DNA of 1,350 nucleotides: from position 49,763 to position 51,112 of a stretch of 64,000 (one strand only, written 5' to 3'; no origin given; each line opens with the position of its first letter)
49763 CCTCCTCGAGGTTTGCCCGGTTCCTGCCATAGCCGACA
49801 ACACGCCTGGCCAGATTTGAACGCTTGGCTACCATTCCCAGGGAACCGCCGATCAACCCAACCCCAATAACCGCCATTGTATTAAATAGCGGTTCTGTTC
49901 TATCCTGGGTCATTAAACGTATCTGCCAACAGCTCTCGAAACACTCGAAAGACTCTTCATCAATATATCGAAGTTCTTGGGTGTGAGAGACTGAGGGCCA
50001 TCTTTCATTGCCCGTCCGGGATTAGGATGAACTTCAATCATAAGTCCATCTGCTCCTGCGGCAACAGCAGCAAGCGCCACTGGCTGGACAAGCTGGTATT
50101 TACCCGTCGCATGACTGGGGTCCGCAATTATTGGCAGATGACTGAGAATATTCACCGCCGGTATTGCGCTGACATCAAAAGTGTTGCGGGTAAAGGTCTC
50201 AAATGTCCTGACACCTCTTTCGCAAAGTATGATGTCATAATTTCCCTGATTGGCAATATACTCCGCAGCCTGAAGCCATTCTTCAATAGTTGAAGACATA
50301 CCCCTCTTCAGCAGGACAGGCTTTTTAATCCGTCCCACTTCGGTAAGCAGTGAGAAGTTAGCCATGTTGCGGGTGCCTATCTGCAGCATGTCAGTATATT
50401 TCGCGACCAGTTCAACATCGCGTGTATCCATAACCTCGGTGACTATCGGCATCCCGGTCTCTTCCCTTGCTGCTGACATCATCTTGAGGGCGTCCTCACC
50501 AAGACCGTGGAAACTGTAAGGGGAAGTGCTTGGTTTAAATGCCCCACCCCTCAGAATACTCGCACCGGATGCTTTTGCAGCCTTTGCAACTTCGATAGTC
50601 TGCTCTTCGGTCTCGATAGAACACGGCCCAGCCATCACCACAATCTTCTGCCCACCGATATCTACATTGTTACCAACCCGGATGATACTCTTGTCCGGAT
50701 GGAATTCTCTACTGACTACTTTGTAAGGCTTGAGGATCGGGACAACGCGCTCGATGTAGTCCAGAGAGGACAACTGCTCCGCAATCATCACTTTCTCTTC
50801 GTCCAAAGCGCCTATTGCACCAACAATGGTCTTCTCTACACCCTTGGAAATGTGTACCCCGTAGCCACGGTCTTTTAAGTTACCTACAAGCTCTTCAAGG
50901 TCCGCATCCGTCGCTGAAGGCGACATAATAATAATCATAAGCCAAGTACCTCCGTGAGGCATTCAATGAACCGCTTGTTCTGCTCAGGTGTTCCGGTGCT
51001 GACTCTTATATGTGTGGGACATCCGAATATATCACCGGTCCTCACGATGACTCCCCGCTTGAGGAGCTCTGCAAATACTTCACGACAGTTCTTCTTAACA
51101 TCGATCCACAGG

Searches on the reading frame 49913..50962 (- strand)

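Call 44: search_protein_families(library=pfam, proteins=[window:49913-50962:-], max_evalue=0.00001)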
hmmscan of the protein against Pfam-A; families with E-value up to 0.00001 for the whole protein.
window:49913-50962:- (349 aa): 3 families
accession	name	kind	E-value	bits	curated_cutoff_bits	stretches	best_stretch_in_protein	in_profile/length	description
PF00793.26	DAHP_synth_1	-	3.2e-78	262.8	25.5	1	97-336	7-259/270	DAHP synthetase I family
PF18152.6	DAHP_snth_FXD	-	2.3e-19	69.4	27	1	9-78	1-67/67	DAHP synthase ferredoxin-like domain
PF03102.20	NeuB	-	7.5e-13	48.9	22.1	1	153-347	52-238/241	NeuB family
